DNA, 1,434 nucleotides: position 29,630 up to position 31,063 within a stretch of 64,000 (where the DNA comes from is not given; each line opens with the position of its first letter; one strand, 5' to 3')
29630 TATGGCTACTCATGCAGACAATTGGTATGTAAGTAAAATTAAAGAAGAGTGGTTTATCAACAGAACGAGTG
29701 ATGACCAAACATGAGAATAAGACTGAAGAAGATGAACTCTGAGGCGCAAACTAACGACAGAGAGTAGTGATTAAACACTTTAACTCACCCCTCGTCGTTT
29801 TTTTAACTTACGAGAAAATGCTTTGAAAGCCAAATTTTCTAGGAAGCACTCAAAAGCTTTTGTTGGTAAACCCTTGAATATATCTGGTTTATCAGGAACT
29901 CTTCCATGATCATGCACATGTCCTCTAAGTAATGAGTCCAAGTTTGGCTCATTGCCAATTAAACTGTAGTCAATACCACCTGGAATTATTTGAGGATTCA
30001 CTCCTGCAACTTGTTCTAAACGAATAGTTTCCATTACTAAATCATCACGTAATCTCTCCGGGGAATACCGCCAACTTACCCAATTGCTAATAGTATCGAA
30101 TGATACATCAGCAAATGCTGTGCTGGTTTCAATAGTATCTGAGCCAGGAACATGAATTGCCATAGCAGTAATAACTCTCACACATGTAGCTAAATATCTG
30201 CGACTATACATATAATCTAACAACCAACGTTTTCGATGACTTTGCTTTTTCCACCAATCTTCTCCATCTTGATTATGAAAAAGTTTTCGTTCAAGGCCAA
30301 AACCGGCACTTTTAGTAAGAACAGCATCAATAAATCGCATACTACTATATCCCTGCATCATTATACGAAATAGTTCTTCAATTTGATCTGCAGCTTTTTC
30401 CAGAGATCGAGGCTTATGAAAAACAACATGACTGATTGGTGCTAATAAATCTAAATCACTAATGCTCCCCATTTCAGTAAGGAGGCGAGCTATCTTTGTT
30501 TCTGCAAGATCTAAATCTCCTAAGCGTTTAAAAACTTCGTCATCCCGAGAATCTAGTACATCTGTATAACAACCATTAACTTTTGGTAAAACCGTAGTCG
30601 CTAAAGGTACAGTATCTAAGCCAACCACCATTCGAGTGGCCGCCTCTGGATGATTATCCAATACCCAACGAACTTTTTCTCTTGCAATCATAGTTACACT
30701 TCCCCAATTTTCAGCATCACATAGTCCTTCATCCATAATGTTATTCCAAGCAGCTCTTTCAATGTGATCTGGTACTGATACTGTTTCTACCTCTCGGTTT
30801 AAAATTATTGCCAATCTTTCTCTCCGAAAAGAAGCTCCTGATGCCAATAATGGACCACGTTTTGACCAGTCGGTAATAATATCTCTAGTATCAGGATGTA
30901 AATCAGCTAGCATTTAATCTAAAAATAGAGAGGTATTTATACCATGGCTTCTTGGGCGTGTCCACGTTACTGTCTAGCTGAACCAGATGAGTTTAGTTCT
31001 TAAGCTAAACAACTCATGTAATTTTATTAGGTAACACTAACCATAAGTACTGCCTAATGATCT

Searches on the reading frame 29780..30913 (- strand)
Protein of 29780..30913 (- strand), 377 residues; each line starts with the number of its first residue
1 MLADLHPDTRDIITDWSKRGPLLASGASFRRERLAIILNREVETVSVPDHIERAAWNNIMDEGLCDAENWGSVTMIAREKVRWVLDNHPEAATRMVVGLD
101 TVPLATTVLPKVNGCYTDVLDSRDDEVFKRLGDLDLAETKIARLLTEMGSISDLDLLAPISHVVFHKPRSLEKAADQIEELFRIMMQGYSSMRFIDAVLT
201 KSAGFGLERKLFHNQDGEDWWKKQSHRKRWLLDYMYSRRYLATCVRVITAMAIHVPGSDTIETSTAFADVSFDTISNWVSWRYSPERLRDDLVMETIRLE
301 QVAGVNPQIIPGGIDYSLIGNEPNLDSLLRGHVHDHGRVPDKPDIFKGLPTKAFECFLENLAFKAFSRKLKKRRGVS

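Call 90: search_protein_families(library=pfam, proteins=[window:29780-30913:-])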
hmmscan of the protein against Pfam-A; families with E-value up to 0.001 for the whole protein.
window:29780-30913:- (377 aa): 1 family
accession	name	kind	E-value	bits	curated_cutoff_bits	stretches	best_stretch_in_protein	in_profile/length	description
PF02545.19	Maf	-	0.0003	20.9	27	0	22-104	3-73/187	Maf-like protein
